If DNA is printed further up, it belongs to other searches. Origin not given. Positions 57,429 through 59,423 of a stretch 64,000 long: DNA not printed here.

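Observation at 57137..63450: Three tandem, independently transcribed paralogs of an unrecognised secreted protein family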

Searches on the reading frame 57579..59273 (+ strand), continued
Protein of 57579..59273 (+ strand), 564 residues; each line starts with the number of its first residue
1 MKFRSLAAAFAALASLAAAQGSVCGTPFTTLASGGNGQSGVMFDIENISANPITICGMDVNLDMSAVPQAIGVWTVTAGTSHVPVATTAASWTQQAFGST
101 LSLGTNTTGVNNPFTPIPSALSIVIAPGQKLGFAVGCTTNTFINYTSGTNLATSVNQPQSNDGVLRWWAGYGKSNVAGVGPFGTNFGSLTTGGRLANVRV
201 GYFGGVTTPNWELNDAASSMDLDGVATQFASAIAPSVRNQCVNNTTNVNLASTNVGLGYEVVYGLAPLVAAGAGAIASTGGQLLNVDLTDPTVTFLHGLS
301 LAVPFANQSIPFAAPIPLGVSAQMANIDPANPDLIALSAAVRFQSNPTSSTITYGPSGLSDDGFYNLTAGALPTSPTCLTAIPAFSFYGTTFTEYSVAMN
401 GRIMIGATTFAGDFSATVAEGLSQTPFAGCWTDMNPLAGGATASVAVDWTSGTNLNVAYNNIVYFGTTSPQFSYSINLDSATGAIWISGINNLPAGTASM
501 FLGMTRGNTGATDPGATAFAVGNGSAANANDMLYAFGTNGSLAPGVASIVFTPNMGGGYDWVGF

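Call 48: predict_structure(alignment_id=A4)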
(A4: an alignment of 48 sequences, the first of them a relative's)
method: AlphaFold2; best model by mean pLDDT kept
length: 564 residues; sequences in the alignment: 48
mean_pLDDT: 87.0   pTM: 0.60
mean pLDDT of the five models: 87.0, 86.8, 85.6, 84.0, 83.9
residues with pLDDT >= 90: 334; 70-90: 174; 50-70: 26; < 50: 30
segments of 3 or more residues with pLDDT < 50: 1-24, 227-231
pLDDT, mean of each block of 10 residues (from residue 1): 45 34 62 78 94 86 88 95 94 89 87 80 91 88 78 80 90 87 88 87 67 86 65 74 93 95 94 81 90 93 94 94 94 89 92 89 86 77 93 94 89 91 96 89 94 95 93 97 97 95 96 97 96 97 96 94 98
secondary structure, 60 per line:
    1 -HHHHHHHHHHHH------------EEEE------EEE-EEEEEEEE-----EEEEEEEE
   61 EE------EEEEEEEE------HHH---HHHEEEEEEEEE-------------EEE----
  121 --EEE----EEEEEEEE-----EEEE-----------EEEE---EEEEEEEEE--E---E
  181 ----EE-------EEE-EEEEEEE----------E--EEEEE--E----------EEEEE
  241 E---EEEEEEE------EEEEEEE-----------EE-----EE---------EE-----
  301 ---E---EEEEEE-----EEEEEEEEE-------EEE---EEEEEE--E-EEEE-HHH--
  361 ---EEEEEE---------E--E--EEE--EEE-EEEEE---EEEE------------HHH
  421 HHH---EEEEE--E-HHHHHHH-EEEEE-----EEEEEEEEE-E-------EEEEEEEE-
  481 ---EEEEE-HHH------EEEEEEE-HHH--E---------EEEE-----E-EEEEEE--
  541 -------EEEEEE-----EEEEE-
elements in order: H2-13 E26-29 E36-38 E40-47 E53-62 E69-76 E92-100 E114-116 E123-125 E130-137 E143-146 E158-161 E165-173 E194-196 E198-204 E218-222 E236-241 E245-251 E258-264 E308-313 E319-327 E335-337 E341-346 E351-354 E364-369 E385-387 E390-392 E394-398 E402-405 H418-423 E427-431 H436-442 E444-448 E454-462 E472-479 E484-488 E499-505 E522-525 E533-538 E548-553 E559-563

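Call 50: fold_search(model_id=the predicted structure, library=pdb)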
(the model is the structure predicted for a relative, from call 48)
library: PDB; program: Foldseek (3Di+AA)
matches with E <= 10: 1270; with E <= 0.001: 0
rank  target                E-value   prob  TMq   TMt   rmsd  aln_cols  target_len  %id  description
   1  4m4r_A                1.1e-03  0.30  0.13  0.14  46.8       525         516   10  Epha4 ectodomain complex with ephrin a5 (released 2013-10-30)
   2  6pal_A                1.0e-02  0.99  0.13  0.18   7.7       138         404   14  Bacteroides uniformis endo-laminarinase BuGH158 from the beta(1,3)-glucan utilization locus (released 2020-04-01)
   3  6pal_B                1.4e-02  0.98  0.13  0.18   7.5       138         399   12  Bacteroides uniformis endo-laminarinase BuGH158 from the beta(1,3)-glucan utilization locus (released 2020-04-01)
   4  8xkm_A                2.2e-02  0.14  0.13  0.09  29.4       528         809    7  Cryo-EM structure of human insulin receptor bound to 4 IGF-I, conformation 3 (released 2024-12-25)
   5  1ggu_B                4.2e-02  0.13  0.09  0.08  19.4       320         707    7  HUMAN FACTOR XIII WITH CALCIUM BOUND IN THE ION SITE (released 1999-09-16)
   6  5kaq_G                4.7e-02  0.25  0.12  0.27  16.6       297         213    9  Crystal structure of broadly neutralizing Influenza A antibody 31.a.83 in complex with Hemagglutinin Hong Kong 1968. (released 2017-02-22)
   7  9nii_G                5.2e-02  0.89  0.14  0.32   7.7       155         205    9  Crystal structure of citrullinated Tenascin-C restricted PB TCR (released 2025-05-21)
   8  2gjj_A                5.8e-02  0.13  0.11  0.22  18.9       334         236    8  Crystal structure of a single chain antibody scA21 against Her2/ErbB2 (released 2006-10-01)
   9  2qki_E                8.5e-02  0.41  0.11  0.27  11.1       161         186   10  Human C3c in complex with the inhibitor compstatin (released 2007-08-14)
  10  4whc_B                9.4e-02  0.47  0.11  0.37   9.0       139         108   10  Human CEACAM6 N-domain (released 2015-10-07)
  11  6tro_D                1.1e-01  0.51  0.14  0.33  11.6       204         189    9  Crystal structure of the T-cell receptor GVY01 bound to HLA A2*01-GVYDGREHTV (released 2020-06-24)
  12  9d7p_J                1.1e-01  0.18  0.10  0.27  13.5       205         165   10  Cryo-EM structure of BG505 DS-SOSIP.664 with 2 CH103 Fabs bound (released 2025-06-04)
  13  7uww_B                1.2e-01  0.14  0.10  0.09  17.1       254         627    9  Sas6 with alpha-cyclodextrin (released 2023-06-14)
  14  5iz5_B                1.2e-01  0.08  0.09  0.08  19.4       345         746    8  Human GIVD cytosolic phospholipase A2 (released 2016-06-08)
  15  3pdd                  1.2e-01  0.15  0.10  0.24  15.6       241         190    7  Structures of Clostridium thermocellum CbhA fibronectin(III)-like modules (released 2011-11-23)
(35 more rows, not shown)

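Call 56: search_protein_families(library=pfam, proteins=[L027:1162-3255:+, L028:5923-8073:+, L066:938-3298:+, L035:5950-7554:+, L045:5250-6947:+, L070:5938-7503:+, L087:5935-7518:+, L064:5863-7542:+, L034:4531-7578:+, L022:4861-7377:+], max_evalue=1)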
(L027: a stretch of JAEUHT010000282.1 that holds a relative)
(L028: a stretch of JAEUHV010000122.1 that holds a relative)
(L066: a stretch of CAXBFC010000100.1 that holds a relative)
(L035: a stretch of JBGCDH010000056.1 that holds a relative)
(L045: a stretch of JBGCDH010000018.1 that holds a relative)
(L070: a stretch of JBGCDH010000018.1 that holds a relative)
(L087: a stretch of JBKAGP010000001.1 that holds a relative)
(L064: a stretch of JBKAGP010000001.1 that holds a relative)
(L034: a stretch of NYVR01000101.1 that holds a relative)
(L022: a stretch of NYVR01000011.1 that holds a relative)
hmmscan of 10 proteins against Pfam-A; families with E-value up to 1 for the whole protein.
L027:1162-3255:+ (698 aa): 0 families

L028:5923-8073:+ (717 aa): 0 families

L066:938-3298:+ (787 aa): 0 families

L035:5950-7554:+ (535 aa): 2 families
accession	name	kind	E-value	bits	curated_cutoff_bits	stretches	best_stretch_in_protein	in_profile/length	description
PF22984.1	RM6_Med14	-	0.086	13.4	27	1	353-382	18-47/69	Mediator of RNA polymerase II transcription subunit 14, RM6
PF23752.1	Beta-prop_WDR11_2nd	-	0.26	10.3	26.5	1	29-85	6-61/395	WDR11 second beta-propeller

L045:5250-6947:+ (566 aa): 0 families

L070:5938-7503:+ (522 aa): 0 families

L087:5935-7518:+ (528 aa): 0 families

L064:5863-7542:+ (560 aa): 0 families

L034:4531-7578:+ (1016 aa): 3 families
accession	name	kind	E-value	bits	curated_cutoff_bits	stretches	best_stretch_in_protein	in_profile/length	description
PF13365.12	Trypsin_2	-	1.6e-07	32.6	27.6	1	253-416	1-143/144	Trypsin-like peptidase domain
PF00089.32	Trypsin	-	1.3e-06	28.8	20.6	1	242-437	16-214/220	Trypsin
PF22288.1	DUF6963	-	0.011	15.7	27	1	539-584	48-94/217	Domain of unknown function (DUF6963)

L022:4861-7377:+ (839 aa): 3 families
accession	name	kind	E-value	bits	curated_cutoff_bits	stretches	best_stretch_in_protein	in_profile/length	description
PF13365.12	Trypsin_2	-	0.00022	22.4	27.6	1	291-360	75-144/144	Trypsin-like peptidase domain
PF10459.15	Peptidase_S46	-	0.0024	17.1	22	1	324-372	611-661/698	Peptidase S46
PF10610.15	Tafi-CsgC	-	0.09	13.3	25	1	481-521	57-96/99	Thin aggregative fimbriae synthesis protein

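Call 64: search_protein_families(library=pfam, proteins=[L047:5047-7293:+, L084:1-2106:+, L072:3340-7758:+, L050:838-4710:+, L062:4681-7866:+, L069:2-3247:+, L056:5863-9309:+, L065:2813-6217:+], max_evalue=0.001)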
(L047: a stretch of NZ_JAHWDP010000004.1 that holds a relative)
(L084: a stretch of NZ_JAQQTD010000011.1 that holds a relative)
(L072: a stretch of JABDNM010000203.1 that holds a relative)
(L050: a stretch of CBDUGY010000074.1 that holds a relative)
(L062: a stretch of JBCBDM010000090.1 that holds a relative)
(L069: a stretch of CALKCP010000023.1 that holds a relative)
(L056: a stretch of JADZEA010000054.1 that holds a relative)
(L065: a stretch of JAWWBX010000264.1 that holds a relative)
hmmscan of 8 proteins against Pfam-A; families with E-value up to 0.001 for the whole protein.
L047:5047-7293:+ (749 aa): 2 families
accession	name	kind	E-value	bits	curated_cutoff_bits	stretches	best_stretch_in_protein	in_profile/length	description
PF02494.22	HYR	-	4.8e-14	52.9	21.7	1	188-266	4-81/81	HYR domain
PF00932.25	LTD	-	9.8e-11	42.4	34.3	1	21-118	4-107/109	Lamin Tail Domain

L084:1-2106:+ (702 aa): 3 families
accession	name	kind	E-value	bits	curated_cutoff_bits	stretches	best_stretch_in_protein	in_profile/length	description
PF01483.27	P_proprotein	-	3.5e-20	72.3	21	1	340-448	3-85/86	Proprotein convertase P-domain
PF18962.6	Por_Secre_tail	-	4e-17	62.7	27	1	628-700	1-74/75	Secretion system C-terminal sorting domain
PF02494.22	HYR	-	3.5e-12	46.9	21.7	1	527-612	1-81/81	HYR domain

L072:3340-7758:+ (1473 aa): 3 families
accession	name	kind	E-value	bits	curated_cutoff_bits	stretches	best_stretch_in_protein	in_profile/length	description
PF01483.27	P_proprotein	-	1.7e-41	140.7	21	3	729-830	5-84/86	Proprotein convertase P-domain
PF02494.22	HYR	-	3.4e-19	69.4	21.7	1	343-426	4-81/81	HYR domain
PF18962.6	Por_Secre_tail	-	8e-17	61.7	27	1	1399-1471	1-74/75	Secretion system C-terminal sorting domain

L050:838-4710:+ (1291 aa): 3 families
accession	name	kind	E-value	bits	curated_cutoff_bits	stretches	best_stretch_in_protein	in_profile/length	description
PF02494.22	HYR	-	2.2e-22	79.6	21.7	2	291-370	4-81/81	HYR domain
PF18962.6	Por_Secre_tail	-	6.9e-16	58.7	27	1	1217-1289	1-74/75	Secretion system C-terminal sorting domain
PF09136.16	Glucodextran_B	-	0.00053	20.3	27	0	1005-1030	55-80/83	Glucodextranase, domain B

L062:4681-7866:+ (1062 aa): 2 families
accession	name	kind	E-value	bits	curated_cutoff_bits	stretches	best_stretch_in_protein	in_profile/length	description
PF01483.27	P_proprotein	-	5.2e-23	81.4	21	2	686-797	3-84/86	Proprotein convertase P-domain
PF02494.22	HYR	-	1.4e-17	64.2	21.7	1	310-393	4-81/81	HYR domain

L069:2-3247:+ (1082 aa): 5 families
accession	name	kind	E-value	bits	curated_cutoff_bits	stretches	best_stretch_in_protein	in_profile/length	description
PF18962.6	Por_Secre_tail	-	1.2e-16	61.2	27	1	1008-1080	1-74/75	Secretion system C-terminal sorting domain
PF02494.22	HYR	-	1.5e-15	57.8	21.7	2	906-991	1-81/81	HYR domain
PF01483.27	P_proprotein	-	3.2e-15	56.4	21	1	341-443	5-85/86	Proprotein convertase P-domain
PF16403.11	Bact_surface_Ig-like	-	4.5e-07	30.3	27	0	5-33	43-71/71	Bacterial surface protein, Ig-like domain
PF19077.6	Big_13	-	0.00058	20.7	27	0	964-991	72-100/102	Bacterial Ig-like domain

L056:5863-9309:+ (1149 aa): 4 families
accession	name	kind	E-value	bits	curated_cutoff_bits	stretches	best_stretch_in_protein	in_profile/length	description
PF13860.13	FlgD_ig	-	4.7e-08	33.3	27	1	1079-1136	18-75/79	FlgD Ig-like domain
PF18962.6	Por_Secre_tail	-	1.5e-07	32.1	27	1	1065-1146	2-74/75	Secretion system C-terminal sorting domain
PF13585.12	CHU_C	-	2e-05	25.1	27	1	1083-1143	27-80/86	CHU_C Type IX secretion signal domain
PF11614.14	FixG_C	-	6.9e-05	23.4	25.6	0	355-440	35-117/119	IG-like fold at C-terminal of FixG, putative oxidoreductase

L065:2813-6217:+ (1135 aa): 3 families
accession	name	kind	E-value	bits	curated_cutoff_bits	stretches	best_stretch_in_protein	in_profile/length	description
PF02494.22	HYR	-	1e-10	42.2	21.7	1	436-469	47-80/81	HYR domain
PF01483.27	P_proprotein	-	3e-10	40.5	21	0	960-989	56-85/86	Proprotein convertase P-domain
PF23237.1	HYR_4C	-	5.2e-05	23.8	27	1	995-1049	18-73/73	HYR-like domain with 4 cysteines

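Call 71: fold_search(model_id=the predicted structure, library=viral)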
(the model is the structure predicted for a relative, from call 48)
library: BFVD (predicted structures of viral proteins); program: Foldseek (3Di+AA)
matches with E <= 10: 1152; with E <= 0.001: 28
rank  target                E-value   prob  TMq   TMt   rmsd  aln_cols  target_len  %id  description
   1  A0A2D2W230            9.2e-07  1.00  0.20  0.26  22.5       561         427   10  (no name in the UniProt tables at hand)
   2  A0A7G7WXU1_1          3.9e-06  0.69  0.14  0.09  31.5       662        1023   10  (no name in the UniProt tables at hand)
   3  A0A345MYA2            1.1e-05  0.95  0.14  0.16  17.9       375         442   11  (no name in the UniProt tables at hand)
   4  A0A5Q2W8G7            2.3e-05  0.69  0.16  0.12  45.7       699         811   10  (no name in the UniProt tables at hand)
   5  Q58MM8                4.9e-05  0.89  0.14  0.15  20.4       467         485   10  Glycine-rich domain-containing protein [Prochlorococcus phage P-SSM2]
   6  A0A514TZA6            6.1e-05  0.90  0.17  0.17  21.9       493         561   11  (no name in the UniProt tables at hand)
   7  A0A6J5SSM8            7.2e-05  0.47  0.13  0.14  29.3       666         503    8  Uncharacterized protein [uncultured Caudovirales phage]
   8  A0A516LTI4            8.0e-05  0.90  0.12  0.19  22.2       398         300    7  (no name in the UniProt tables at hand)
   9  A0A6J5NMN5            8.0e-05  0.41  0.12  0.11  32.0       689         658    8  CUB domain [uncultured Caudovirales phage]
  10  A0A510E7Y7            8.9e-05  0.96  0.19  0.26  21.6       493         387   11  (no name in the UniProt tables at hand)
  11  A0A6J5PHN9            8.9e-05  0.82  0.11  0.17  23.1       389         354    8  Uncharacterized protein [uncultured Caudovirales phage]
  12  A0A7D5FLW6            1.3e-04  0.85  0.17  0.18  13.6       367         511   11  (no name in the UniProt tables at hand)
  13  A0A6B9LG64            1.4e-04  0.99  0.14  0.14  14.8       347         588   11  Uncharacterized protein [Flavobacterium phage vB_FspS_tant8-1]
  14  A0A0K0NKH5            1.4e-04  0.84  0.18  0.13  21.5       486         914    8  Minor tail protein [Gordonia phage GMA3]
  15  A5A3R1                2.2e-04  0.35  0.13  0.07  34.7       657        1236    8  (no name in the UniProt tables at hand)
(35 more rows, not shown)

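Call 77: list_cluster_members(proteins=[P0004, P0005, P0006, P0007])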
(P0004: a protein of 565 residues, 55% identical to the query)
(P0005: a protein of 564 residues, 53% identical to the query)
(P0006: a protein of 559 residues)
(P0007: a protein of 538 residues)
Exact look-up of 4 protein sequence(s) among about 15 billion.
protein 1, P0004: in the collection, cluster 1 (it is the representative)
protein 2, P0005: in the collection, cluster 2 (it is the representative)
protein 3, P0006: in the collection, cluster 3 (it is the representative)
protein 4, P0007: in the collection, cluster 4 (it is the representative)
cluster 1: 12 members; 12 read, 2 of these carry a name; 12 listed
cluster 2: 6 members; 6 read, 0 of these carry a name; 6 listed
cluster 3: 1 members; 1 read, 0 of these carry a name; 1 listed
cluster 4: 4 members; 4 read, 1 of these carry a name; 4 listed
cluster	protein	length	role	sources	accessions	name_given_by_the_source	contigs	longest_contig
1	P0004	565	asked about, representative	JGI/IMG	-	-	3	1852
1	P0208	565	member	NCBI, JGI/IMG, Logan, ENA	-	hypothetical protein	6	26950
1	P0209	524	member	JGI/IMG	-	hypothetical protein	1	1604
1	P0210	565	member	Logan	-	-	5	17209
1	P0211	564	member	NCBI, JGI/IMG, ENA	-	-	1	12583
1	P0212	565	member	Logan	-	-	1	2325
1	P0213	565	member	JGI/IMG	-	-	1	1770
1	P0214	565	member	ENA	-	-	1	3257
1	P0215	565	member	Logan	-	-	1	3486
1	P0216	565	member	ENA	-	-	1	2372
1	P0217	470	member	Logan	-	-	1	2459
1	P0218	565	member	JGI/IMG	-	-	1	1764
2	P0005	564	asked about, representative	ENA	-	-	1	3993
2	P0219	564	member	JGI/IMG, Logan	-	-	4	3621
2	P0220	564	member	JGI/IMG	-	-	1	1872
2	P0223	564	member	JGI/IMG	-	-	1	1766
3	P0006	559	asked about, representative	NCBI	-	-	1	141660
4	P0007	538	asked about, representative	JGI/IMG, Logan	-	-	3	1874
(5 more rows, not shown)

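Call 78: find_encoding_contigs(protein=P0223, flank=3000, max_places=4)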
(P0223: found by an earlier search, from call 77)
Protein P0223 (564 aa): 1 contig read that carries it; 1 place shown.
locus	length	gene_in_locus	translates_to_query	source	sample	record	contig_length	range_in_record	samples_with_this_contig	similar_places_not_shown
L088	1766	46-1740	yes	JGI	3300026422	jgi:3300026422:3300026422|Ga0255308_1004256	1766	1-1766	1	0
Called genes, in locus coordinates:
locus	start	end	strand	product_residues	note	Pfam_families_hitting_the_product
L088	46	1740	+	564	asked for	-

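Call 79: find_encoding_contigs(protein=P0007, flank=3000, max_places=4)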
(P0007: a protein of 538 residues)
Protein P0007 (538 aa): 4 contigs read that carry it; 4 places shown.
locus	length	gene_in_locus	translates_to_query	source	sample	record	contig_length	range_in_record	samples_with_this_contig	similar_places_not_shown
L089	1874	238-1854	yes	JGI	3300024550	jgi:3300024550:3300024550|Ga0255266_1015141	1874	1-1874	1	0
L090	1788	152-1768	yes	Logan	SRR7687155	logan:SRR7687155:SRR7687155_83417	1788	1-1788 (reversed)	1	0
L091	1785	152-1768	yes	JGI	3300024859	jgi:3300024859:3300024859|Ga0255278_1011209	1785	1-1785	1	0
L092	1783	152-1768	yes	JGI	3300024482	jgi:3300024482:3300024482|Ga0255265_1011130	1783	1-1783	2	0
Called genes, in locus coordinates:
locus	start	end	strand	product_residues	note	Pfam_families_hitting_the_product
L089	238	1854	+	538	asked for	-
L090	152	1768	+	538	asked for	-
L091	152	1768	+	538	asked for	-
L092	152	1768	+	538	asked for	-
